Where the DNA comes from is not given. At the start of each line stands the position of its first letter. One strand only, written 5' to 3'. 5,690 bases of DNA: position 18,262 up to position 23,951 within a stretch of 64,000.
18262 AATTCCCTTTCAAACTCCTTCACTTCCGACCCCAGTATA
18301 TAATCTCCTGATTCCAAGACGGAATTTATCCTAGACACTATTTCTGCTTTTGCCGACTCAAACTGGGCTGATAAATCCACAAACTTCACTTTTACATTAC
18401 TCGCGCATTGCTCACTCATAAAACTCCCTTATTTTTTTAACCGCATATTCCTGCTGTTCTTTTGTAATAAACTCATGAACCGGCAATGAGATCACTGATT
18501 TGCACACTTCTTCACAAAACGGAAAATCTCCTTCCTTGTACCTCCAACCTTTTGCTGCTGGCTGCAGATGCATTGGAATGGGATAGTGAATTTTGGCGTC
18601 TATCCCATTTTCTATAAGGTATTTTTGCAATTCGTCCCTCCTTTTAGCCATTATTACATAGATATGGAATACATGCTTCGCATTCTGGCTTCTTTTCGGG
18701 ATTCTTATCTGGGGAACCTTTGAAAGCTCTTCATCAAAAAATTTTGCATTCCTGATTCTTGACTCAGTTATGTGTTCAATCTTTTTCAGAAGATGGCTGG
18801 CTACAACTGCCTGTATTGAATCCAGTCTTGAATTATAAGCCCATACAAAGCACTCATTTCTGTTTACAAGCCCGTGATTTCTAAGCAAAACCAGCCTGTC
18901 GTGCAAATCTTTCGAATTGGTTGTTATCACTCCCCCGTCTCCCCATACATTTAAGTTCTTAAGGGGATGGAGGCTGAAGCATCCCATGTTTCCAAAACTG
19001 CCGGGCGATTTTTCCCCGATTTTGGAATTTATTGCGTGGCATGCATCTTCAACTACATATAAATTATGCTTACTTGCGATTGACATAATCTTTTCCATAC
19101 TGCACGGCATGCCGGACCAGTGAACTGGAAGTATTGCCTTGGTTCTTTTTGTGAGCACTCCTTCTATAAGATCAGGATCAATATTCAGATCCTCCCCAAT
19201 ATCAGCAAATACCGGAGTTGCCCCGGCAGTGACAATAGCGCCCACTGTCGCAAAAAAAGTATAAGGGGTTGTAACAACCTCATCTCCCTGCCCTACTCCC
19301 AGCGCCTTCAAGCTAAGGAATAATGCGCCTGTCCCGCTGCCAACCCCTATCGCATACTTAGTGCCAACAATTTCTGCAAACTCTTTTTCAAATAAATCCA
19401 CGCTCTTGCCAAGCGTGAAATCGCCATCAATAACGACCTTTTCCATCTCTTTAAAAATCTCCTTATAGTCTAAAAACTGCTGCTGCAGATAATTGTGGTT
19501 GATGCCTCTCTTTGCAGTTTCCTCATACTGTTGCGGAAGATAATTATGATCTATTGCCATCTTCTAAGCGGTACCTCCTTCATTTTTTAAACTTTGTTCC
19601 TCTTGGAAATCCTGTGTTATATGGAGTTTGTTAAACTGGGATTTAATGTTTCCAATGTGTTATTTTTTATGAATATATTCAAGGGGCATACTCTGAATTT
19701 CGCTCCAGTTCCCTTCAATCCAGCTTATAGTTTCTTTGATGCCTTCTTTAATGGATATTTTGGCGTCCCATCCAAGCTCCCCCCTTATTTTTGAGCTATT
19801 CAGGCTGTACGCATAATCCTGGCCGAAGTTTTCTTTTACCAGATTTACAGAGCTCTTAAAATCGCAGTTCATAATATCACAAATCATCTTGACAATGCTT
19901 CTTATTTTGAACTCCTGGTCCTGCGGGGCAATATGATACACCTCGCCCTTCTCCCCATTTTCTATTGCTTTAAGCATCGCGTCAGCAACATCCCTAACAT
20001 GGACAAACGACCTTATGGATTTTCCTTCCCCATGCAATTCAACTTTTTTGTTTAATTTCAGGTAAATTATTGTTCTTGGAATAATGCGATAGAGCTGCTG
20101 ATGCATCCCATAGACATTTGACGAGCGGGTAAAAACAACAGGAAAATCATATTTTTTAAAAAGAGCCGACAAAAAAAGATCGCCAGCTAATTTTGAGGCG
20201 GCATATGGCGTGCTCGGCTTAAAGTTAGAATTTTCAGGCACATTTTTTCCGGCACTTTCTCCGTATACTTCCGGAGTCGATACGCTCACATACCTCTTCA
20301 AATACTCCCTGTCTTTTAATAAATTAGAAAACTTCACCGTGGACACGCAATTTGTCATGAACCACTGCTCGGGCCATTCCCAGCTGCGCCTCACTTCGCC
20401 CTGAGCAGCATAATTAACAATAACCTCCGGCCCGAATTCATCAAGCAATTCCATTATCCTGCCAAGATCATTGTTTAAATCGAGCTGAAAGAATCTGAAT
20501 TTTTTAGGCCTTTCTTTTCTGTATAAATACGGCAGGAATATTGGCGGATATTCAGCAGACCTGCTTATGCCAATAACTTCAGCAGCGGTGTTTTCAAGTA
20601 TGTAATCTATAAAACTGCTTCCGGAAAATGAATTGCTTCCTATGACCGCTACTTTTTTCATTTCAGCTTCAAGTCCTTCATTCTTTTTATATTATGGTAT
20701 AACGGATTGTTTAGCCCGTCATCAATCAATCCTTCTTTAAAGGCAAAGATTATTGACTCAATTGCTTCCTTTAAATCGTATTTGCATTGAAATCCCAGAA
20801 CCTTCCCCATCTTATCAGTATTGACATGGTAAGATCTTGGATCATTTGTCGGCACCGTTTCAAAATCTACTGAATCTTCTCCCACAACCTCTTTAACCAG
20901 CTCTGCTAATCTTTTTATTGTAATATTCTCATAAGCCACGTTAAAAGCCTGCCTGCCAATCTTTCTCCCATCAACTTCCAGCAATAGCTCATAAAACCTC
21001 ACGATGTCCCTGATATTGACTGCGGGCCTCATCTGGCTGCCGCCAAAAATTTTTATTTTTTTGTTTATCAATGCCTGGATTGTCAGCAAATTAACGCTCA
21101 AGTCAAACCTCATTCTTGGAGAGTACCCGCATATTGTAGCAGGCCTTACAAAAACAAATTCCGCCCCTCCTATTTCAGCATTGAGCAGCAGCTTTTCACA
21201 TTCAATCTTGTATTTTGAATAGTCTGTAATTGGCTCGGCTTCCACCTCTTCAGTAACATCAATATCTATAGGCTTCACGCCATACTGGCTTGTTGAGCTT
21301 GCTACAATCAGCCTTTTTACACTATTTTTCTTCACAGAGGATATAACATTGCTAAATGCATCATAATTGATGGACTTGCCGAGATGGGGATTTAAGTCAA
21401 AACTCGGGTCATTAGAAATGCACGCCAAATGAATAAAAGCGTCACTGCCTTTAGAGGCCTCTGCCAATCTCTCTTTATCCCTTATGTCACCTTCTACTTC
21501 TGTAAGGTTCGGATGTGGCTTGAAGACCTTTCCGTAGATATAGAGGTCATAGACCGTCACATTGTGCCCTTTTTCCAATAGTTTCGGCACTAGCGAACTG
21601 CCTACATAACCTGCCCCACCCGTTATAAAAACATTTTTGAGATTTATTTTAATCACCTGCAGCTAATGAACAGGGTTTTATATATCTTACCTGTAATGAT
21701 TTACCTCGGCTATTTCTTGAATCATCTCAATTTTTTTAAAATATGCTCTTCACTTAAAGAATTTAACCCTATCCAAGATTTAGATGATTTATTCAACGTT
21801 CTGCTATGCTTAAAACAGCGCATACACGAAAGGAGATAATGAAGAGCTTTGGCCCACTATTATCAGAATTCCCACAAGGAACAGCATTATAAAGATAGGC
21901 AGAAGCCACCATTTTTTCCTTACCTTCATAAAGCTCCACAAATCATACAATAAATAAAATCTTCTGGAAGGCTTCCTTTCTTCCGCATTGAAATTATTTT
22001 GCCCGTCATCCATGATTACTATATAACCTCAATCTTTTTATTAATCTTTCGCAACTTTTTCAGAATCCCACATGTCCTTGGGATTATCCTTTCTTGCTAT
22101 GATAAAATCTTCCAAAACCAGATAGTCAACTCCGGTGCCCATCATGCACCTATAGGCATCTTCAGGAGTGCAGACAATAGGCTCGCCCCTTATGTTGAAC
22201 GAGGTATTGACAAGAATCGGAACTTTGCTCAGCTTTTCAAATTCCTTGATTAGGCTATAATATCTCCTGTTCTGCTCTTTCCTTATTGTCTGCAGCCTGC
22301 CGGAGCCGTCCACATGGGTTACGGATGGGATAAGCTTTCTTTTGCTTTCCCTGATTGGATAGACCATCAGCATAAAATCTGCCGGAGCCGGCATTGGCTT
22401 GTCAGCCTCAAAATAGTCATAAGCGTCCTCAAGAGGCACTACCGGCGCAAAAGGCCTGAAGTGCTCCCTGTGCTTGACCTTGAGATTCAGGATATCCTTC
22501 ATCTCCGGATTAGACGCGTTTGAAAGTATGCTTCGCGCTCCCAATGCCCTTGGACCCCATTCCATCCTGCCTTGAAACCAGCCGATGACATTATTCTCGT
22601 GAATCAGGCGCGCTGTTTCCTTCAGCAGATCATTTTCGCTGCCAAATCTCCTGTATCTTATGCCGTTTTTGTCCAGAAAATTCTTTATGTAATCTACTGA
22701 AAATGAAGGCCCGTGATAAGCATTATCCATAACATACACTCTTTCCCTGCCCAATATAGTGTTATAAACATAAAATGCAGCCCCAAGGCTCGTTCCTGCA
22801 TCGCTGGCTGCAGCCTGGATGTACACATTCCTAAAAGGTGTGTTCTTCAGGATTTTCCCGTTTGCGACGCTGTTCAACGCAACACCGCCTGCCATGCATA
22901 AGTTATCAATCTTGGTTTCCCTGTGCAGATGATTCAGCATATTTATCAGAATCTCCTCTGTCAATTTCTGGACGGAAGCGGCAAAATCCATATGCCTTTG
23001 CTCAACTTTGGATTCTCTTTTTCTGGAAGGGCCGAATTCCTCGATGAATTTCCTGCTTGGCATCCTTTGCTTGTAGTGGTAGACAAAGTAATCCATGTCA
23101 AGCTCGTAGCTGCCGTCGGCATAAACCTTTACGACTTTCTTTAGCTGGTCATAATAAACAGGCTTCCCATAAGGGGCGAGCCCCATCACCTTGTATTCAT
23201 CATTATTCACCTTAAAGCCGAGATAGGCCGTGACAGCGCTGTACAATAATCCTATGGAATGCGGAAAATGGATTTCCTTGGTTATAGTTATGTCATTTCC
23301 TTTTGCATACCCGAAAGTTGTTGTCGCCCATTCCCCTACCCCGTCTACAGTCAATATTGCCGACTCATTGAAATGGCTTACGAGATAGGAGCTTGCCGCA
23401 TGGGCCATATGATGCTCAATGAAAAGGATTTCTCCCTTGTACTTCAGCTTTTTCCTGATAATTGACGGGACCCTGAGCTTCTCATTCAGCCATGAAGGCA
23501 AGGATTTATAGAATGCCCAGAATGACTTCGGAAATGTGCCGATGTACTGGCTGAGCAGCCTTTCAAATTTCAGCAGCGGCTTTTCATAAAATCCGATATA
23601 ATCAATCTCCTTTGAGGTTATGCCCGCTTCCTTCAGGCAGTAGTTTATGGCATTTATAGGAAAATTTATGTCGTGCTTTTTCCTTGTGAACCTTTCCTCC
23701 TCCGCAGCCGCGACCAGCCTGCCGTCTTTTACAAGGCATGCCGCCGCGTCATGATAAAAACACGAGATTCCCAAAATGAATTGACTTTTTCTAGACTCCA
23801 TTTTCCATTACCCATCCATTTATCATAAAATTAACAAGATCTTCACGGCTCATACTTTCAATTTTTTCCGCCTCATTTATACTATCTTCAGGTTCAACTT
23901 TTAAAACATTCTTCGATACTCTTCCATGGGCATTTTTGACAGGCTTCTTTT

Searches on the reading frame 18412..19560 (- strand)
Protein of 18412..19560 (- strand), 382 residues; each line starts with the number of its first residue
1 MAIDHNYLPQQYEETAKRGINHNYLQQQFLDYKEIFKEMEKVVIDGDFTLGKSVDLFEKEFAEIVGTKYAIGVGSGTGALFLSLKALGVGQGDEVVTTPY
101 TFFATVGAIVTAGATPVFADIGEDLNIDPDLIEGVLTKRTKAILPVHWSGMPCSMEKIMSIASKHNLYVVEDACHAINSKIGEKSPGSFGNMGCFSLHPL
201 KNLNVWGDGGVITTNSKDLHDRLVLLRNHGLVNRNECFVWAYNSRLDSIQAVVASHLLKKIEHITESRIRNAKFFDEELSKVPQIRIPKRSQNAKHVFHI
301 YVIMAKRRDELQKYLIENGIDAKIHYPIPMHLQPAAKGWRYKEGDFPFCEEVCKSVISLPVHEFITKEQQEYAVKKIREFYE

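Call 8: search_protein_families(library=pfam, proteins=[window:18412-19560:-], max_evalue=0.00001)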
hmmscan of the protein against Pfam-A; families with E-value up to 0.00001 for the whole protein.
window:18412-19560:- (382 aa): 1 family
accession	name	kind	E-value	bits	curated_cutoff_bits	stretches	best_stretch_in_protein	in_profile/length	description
PF01041.23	DegT_DnrJ_EryC1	-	1.6e-103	347.2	19.8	1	33-377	5-359/360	DegT/DnrJ/EryC1/StrS aminotransferase family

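Call 20: search_protein_families(library=ncbifam, proteins=[window:18412-19560:-], max_evalue=0.00001)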
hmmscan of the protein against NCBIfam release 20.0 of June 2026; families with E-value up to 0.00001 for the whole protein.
window:18412-19560:- (382 aa): 10 families
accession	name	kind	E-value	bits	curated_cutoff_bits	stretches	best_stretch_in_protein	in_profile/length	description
TIGR03588.1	PseC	equivalog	1.2e-76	258.1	423.5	1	42-379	20-378/380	UDP-4-amino-4,6-dideoxy-N-acetyl-beta-L-altrosamine transaminase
NF008687.0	PRK11706.1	equivalog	5.8e-65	219.5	375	1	32-381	16-374/375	dTDP-4-amino-4,6-dideoxygalactose transaminase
TIGR02379.1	ECA_wecE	subfamily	1.1e-56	192.3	434.85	1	39-381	23-375/376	dTDP-4-amino-4,6-dideoxy-D-glucose transaminase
NF008658.2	PRK11658.1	equivalog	4.9e-54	183.4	631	1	37-380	18-376/379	UDP-4-amino-4-deoxy-L-arabinose aminotransferase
TIGR04181.1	NHT_00031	hypoth_equivalog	1e-52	179.2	420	1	49-360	27-357/359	LegC family aminotransferase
NF011936.0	PRK15407.1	equivalog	8.9e-48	163.1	423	2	26-230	40-251/440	lipopolysaccharide biosynthesis protein RfbH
TIGR04427.1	PLP_DesI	equivalog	1.6e-43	149.3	650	1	51-369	51-371/390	dTDP-4-dehydro-6-deoxyglucose aminotransferase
NF004621.0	PRK05957.1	equivalog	1.7e-07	30.3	498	1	68-192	89-221/389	pyridoxal phosphate-dependent aminotransferase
NF005816.0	PRK07682.1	equivalog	6.7e-07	28.3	620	1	72-176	96-206/390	aminotransferase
NF004975.0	PRK06348.1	equivalog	3.9e-06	26.1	549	1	46-173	67-202/384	pyridoxal phosphate-dependent aminotransferase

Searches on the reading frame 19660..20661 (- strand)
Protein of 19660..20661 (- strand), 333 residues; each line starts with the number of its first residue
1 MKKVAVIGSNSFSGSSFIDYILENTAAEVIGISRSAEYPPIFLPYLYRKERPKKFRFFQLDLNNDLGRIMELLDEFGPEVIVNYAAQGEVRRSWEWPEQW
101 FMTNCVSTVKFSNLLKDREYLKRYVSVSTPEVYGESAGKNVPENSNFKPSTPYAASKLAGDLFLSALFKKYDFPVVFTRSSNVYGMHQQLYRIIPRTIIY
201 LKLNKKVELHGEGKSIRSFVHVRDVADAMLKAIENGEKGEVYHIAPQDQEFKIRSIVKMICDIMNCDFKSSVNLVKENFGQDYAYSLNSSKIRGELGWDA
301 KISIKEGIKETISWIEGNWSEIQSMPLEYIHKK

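Call 8: search_protein_families(library=pfam, proteins=[window:19660-20661:-], max_evalue=0.00001)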
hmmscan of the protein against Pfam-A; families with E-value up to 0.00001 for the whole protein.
window:19660-20661:- (333 aa): 3 families
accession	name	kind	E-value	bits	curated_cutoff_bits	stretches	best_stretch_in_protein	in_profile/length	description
PF01370.27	Epimerase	-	2.2e-44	152.1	20.9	1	4-245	1-240/240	NAD dependent epimerase/dehydratase family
PF16363.11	GDP_Man_Dehyd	-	2.6e-43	149.2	27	1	7-311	3-332/332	GDP-mannose 4,6 dehydratase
PF04321.23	RmlD_sub_bind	-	1e-09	38.3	27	1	29-249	27-217/287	RmlD substrate binding domain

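Call 20: search_protein_families(library=ncbifam, proteins=[window:19660-20661:-], max_evalue=0.00001)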
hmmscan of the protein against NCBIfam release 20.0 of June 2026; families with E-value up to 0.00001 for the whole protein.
window:19660-20661:- (333 aa): 14 families
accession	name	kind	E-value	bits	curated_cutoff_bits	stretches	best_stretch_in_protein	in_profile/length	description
TIGR01181.1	dTDP_gluc_dehyt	equivalog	6.4e-63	212.8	365.1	1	4-319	2-315/321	dTDP-glucose 4,6-dehydratase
NF007582.0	PRK10217.1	equivalog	2.5e-39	135.4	698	1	1-319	1-335/355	dTDP-glucose 4,6-dehydratase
NF007490.0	PRK10084.1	subfamily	1.8e-37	129.2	649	1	3-319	2-338/361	dTDP-glucose 4,6-dehydratase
TIGR01179.1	galE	equivalog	2.6e-27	95.5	262.3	1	4-316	2-326/332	UDP-glucose 4-epimerase GalE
TIGR02622.1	CDP_4_6_dhtase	equivalog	1.8e-25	89.9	278.45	1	2-324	5-339/352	CDP-glucose 4,6-dehydratase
TIGR04180.1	EDH_00030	hypoth_equivalog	6e-24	84.6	475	1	6-270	3-262/297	NAD-dependent 4,6-dehydratase LegB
TIGR01472.1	gmd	equivalog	2.6e-16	59.8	415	1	8-268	7-272/342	GDP-mannose 4,6-dehydratase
NF011728.1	PRK15181.1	equivalog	6e-14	51.8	760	1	81-321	94-343/348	Vi polysaccharide biosynthesis UDP-N-acetylglucosaminuronic acid C-4 epimerase TviC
TIGR01214.1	rmlD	equivalog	5.2e-13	48.7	224.05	1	3-249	1-212/285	dTDP-4-dehydrorhamnose reductase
NF047922.1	GDPFucSynFcl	equivalog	2.4e-12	46.9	500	1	151-315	132-301/308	GDP-L-fucose synthase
TIGR02197.1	heptose_epim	equivalog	3e-12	46.4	274.6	1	76-316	65-314/316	ADP-glyceromanno-heptose 6-epimerase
NF008872.0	PRK11908.1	equivalog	5.7e-10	38.7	294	0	187-314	191-334/349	bifunctional UDP-4-keto-pentose/UDP-xylose synthase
NF007956.0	PRK10675.1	subfamily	1.7e-08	33.9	394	0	4-187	3-184/338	UDP-glucose 4-epimerase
TIGR03466.1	HpnA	hypoth_equivalog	8.4e-06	24.9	367.65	0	121-265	105-247/327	hopanoid-associated sugar epimerase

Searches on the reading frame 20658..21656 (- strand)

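Call 8: search_protein_families(library=pfam, proteins=[window:20658-21656:-], max_evalue=0.00001)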
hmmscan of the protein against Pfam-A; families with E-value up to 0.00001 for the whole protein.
window:20658-21656:- (332 aa): 6 families
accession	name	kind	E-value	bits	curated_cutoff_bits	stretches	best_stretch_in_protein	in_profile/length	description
PF01370.27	Epimerase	-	2.5e-32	112.6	20.9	1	9-241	1-240/240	NAD dependent epimerase/dehydratase family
PF01073.25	3Beta_HSD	-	4.5e-18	65.7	22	1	11-186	2-192/280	3-beta hydroxysteroid dehydrogenase/isomerase family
PF16363.11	GDP_Man_Dehyd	-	4.9e-16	59.5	27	1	10-300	1-330/332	GDP-mannose 4,6 dehydratase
PF13460.12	NAD_binding_10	-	2.1e-13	51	27.2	1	13-174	1-145/184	NAD(P)H-binding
PF02719.21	Polysacc_synt_2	-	5.3e-07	29.5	20.2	1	9-122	1-129/293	Polysaccharide biosynthesis protein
PF05368.20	NmrA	-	3.1e-06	27.5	27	0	7-117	3-103/298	NmrA-like family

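Call 20: search_protein_families(library=ncbifam, proteins=[window:20658-21656:-], max_evalue=0.00001)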
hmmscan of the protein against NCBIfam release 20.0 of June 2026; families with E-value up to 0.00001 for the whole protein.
window:20658-21656:- (332 aa): 16 families
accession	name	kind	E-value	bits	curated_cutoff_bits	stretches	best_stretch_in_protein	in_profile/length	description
TIGR01179.1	galE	equivalog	3.4e-22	78.7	262.3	1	9-301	2-320/332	UDP-glucose 4-epimerase GalE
TIGR04180.1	EDH_00030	hypoth_equivalog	5.4e-17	61.8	475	1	9-261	1-259/297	NAD-dependent 4,6-dehydratase LegB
TIGR03466.1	HpnA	hypoth_equivalog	1.2e-16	60.6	367.65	1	8-260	2-248/327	hopanoid-associated sugar epimerase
TIGR01181.1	dTDP_gluc_dehyt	equivalog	7.6e-16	58.1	365.1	1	9-303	2-308/321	dTDP-glucose 4,6-dehydratase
NF043036.1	ErythonDh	equivalog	7.8e-14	51.6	325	1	8-157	2-160/321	D-erythronate dehydrogenase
TIGR02197.1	heptose_epim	equivalog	2.6e-13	49.8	274.6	1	10-149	2-141/316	ADP-glyceromanno-heptose 6-epimerase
TIGR03589.1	PseB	equivalog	4.1e-13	49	407.75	1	5-132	3-134/324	UDP-N-acetylglucosamine 4,6-dehydratase (inverting)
NF042422.1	oxyalk_red_OleD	equivalog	6.3e-12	45.5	580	1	8-177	2-170/329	2-alkyl-3-oxoalkanoate reductase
NF041015.1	UDPsulfquin_syn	equivalog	1.2e-11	44.2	575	1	186-303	237-360/384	UDP-sulfoquinovose synthase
NF042423.1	oxyalk_red_Shew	equivalog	1.9e-11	43.6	580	1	3-177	5-176/331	2-alkyl-3-oxoalkanoate reductase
NF007956.0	PRK10675.1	subfamily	2.2e-10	40.2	394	1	8-159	2-162/338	UDP-glucose 4-epimerase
NF052578.1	StrlDmthSdmBMthl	equivalog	7.8e-10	39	600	1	10-261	4-248/328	sterol demethylase protein SdmB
NF011728.1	PRK15181.1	equivalog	3.3e-08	32.9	760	1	7-150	16-169/348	Vi polysaccharide biosynthesis UDP-N-acetylglucosaminuronic acid C-4 epimerase TviC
NF004520.0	PRK05865.1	equivalog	5.6e-08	31.1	1509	1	9-177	3-130/854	sugar epimerase family protein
NF047922.1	GDPFucSynFcl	equivalog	4.3e-06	26.4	500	0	198-305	194-300/308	GDP-L-fucose synthase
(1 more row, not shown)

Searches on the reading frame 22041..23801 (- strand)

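Call 8: search_protein_families(library=pfam, proteins=[window:22041-23801:-], max_evalue=0.00001)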
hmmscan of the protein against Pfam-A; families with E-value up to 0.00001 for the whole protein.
window:22041-23801:- (586 aa): 2 families
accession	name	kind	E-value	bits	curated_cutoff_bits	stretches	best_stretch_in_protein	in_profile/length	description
PF02543.21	Carbam_trans_N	-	8.8e-91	305.3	24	1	9-342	2-345/346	Carbamoyltransferase N-terminus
PF16861.10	Carbam_trans_C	-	1.9e-71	239.5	27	1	397-569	1-169/170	Carbamoyltransferase C-terminus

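Call 20: search_protein_families(library=ncbifam, proteins=[window:22041-23801:-], max_evalue=0.00001)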
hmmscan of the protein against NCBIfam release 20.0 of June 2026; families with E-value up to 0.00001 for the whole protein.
window:22041-23801:- (586 aa): 2 families
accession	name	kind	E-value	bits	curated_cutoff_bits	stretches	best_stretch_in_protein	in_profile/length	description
NF041651.1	nodul_NodU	equivalog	3.6e-50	171.3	1000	1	15-555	8-540/556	nodulation protein NodU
TIGR00143.1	hypF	equivalog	3.5e-07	28.8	466.1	0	262-343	654-738/741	carbamoyltransferase HypF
